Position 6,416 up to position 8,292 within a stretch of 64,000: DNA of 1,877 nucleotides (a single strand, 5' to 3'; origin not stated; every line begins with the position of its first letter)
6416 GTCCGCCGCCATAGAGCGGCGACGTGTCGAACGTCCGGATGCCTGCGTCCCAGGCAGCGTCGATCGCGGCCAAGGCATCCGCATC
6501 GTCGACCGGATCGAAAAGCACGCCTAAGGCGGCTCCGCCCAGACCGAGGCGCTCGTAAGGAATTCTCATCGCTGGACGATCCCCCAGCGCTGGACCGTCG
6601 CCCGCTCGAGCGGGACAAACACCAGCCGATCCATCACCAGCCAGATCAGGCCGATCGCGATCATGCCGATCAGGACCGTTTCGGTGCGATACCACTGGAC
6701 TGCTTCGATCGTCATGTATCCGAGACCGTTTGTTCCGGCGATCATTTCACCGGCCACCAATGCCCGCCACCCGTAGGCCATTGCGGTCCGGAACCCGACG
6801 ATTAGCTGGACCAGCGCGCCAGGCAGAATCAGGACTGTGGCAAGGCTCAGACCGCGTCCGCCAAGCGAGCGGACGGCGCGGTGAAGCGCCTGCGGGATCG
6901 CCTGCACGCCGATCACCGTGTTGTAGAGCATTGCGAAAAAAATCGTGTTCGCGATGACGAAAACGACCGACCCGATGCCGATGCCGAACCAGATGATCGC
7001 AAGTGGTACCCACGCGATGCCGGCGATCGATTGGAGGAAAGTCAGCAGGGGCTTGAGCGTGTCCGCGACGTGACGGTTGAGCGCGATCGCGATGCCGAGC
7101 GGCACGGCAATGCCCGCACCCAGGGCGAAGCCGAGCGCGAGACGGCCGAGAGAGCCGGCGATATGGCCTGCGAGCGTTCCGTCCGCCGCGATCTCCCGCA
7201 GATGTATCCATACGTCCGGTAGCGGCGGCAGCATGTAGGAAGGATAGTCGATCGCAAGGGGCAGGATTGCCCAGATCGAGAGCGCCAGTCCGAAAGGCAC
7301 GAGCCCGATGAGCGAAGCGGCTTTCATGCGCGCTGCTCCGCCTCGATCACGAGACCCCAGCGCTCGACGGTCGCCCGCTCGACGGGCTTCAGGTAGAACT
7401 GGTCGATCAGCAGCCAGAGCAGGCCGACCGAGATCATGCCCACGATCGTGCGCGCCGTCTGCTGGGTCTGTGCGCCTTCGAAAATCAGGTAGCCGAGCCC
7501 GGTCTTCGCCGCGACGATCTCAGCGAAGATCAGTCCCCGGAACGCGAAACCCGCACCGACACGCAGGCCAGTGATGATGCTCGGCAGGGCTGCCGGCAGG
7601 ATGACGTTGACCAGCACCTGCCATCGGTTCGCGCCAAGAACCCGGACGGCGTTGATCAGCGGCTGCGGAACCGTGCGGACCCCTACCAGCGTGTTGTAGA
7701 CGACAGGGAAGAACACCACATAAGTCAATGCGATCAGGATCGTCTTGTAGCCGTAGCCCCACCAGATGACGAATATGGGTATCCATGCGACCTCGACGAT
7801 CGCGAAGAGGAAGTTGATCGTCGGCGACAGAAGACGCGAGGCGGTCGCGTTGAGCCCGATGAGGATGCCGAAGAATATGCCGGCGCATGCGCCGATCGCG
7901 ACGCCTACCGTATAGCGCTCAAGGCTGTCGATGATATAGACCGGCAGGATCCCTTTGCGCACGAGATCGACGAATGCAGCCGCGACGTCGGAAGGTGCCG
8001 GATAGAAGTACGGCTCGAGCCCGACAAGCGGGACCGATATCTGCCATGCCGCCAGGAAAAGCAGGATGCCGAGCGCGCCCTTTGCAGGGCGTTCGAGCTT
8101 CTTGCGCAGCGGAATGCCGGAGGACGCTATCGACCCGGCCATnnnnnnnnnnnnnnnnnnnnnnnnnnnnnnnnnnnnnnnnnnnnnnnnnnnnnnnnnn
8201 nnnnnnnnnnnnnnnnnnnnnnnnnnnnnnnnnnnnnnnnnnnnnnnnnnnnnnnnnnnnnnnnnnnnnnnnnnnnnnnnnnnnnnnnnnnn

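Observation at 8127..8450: Unrecognised 107-aa single-pass membrane protein gene wedged between the ATPase and permease genes of a NitT/TauT importer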

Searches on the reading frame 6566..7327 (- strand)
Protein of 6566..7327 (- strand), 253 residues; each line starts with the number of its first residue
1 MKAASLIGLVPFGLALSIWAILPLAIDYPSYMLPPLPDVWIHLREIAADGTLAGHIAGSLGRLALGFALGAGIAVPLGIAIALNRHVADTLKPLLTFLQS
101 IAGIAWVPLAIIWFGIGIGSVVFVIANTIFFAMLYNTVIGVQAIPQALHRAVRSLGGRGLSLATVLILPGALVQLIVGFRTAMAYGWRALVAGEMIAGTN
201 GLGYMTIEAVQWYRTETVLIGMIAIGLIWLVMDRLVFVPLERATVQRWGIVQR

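Call 4: search_protein_families(library=pfam, proteins=[window:6566-7327:-], max_evalue=0.01)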
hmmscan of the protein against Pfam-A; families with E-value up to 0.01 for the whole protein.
window:6566-7327:- (253 aa): 1 family
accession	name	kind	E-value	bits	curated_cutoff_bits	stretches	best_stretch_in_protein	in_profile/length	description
PF00528.27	BPD_transp_1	-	1.2e-16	61.4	26.4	1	74-236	1-175/184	Binding-protein-dependent transport system inner membrane component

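Call 6: search_protein_families(library=ncbifam, proteins=[window:6566-7327:-], max_evalue=0.01)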
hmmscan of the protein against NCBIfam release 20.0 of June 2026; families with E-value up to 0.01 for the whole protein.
window:6566-7327:- (253 aa): 7 families
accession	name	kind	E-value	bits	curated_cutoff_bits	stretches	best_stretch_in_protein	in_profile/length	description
NF040733.1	ABC_perm_U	equivalog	4.1e-40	137.9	295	1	9-243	12-244/251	ABC transporter permease subunit SaoP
NF007545.0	PRK10160.1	equivalog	2.9e-33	115.5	342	1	19-233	39-257/275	taurine ABC transporter permease TauC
TIGR01183.1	ntrB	equivalog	2e-28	99.5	209.05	1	48-236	11-199/202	nitrate ABC transporter permease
NF008470.0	PRK11365.1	equivalog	3.6e-26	92.1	347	1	16-233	22-239/263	aliphatic sulfonate ABC transporter permease SsuC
TIGR03416.1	ABC_choXWV_perm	equivalog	7.8e-13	48.5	363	1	68-236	100-267/267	choline ABC transporter permease subunit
NF008196.0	PRK10952.1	equivalog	3.7e-09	35.8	439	1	73-236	163-325/356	glycine betaine/L-proline ABC transporter permease ProW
TIGR01097.1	PhnE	equivalog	0.0069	15.9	216.7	1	20-233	34-241/252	phosphonate ABC transporter, permease protein PhnE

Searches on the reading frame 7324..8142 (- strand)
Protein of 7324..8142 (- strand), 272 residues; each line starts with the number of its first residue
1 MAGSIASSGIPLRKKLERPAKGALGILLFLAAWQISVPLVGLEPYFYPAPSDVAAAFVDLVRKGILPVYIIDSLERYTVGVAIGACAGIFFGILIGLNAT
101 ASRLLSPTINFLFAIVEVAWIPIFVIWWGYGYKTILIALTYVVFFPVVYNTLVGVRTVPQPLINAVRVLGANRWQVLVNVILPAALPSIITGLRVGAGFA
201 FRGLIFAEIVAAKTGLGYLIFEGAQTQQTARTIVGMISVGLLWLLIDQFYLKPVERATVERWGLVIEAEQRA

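Call 4: search_protein_families(library=pfam, proteins=[window:7324-8142:-], max_evalue=0.01)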
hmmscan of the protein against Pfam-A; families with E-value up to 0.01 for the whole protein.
window:7324-8142:- (272 aa): 1 family
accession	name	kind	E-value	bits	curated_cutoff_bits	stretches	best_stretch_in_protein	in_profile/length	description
PF00528.27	BPD_transp_1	-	1.3e-25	90.6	26.4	1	88-247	1-172/184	Binding-protein-dependent transport system inner membrane component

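Call 6: search_protein_families(library=ncbifam, proteins=[window:7324-8142:-], max_evalue=0.01)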
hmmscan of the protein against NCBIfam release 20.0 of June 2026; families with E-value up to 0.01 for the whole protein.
window:7324-8142:- (272 aa): 25 families
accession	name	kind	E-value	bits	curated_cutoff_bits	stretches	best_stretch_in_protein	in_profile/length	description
NF040733.1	ABC_perm_U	equivalog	2.9e-37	128.5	295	1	26-257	15-244/251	ABC transporter permease subunit SaoP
NF007545.0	PRK10160.1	equivalog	3.1e-34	118.6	342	1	20-246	24-256/275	taurine ABC transporter permease TauC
TIGR01183.1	ntrB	equivalog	6.1e-33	114.2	209.05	1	66-249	15-198/202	nitrate ABC transporter permease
NF008470.0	PRK11365.1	equivalog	3.5e-30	105.3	347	1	13-248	6-240/263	aliphatic sulfonate ABC transporter permease SsuC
TIGR03416.1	ABC_choXWV_perm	equivalog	5.6e-13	49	363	1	72-248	90-265/267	choline ABC transporter permease subunit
NF008196.0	PRK10952.1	equivalog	2.3e-10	39.8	439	1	86-249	162-324/356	glycine betaine/L-proline ABC transporter permease ProW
NF011624.0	PRK15050.1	equivalog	5.7e-08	32.2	247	1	133-192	162-221/297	2-aminoethylphosphonate ABC transporter permease subunit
TIGR03226.1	PhnU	equivalog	9.6e-08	31.8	283.45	1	130-193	177-240/311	2-aminoethylphosphonate ABC transporter permease subunit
TIGR02141.1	modB_ABC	equivalog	2.7e-07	30.5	182.6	1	130-195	78-143/208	molybdate ABC transporter permease subunit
NF007044.0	PRK09497.1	equivalog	6.3e-07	29.1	348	1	114-193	135-211/285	spermidine/putrescine ABC transporter permease PotB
TIGR00974.1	3a0107s02c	equivalog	2.2e-06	27.1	193.45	1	121-196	114-193/272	phosphate ABC transporter permease PstA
TIGR02139.1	permease_CysT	equivalog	2.4e-06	27.3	246.1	1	130-195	130-195/265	sulfate ABC transporter permease subunit CysT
TIGR02138.1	phosphate_pstC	equivalog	3.2e-06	26.4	196.45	1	155-201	175-221/296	phosphate ABC transporter permease subunit PstC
NF006939.0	PRK09421.1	equivalog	1.2e-05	24.8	262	1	124-195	85-156/230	molybdate ABC transporter permease subunit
NF045470.1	Opp2B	equivalog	1.8e-05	24.1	350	1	156-228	194-266/300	nickel ABC transporter permease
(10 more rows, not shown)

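Call 51: search_dna_similar(query=window:7324-8142:-, collection=plasmids, mode=protein, max_evalue=1e-40, max_rows=25)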
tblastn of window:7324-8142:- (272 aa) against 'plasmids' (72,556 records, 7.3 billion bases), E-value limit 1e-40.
Records with a match: 1; places in all: 2; records where one place covers at least 80% of the query: 1.
Best place of each record, by identity: 60-80% 1.
By first word of the organism name: Agrobacterium 1.
By predicted mobility (MOB-suite, as given by PLSDB): conjugative 1.
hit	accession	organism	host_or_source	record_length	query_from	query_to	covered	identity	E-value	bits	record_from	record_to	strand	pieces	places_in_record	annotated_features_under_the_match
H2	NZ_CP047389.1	Agrobacterium sp. CGMCC 11546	whole organism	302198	1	267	98%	64.0%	2e-105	342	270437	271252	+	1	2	ABC transporter permease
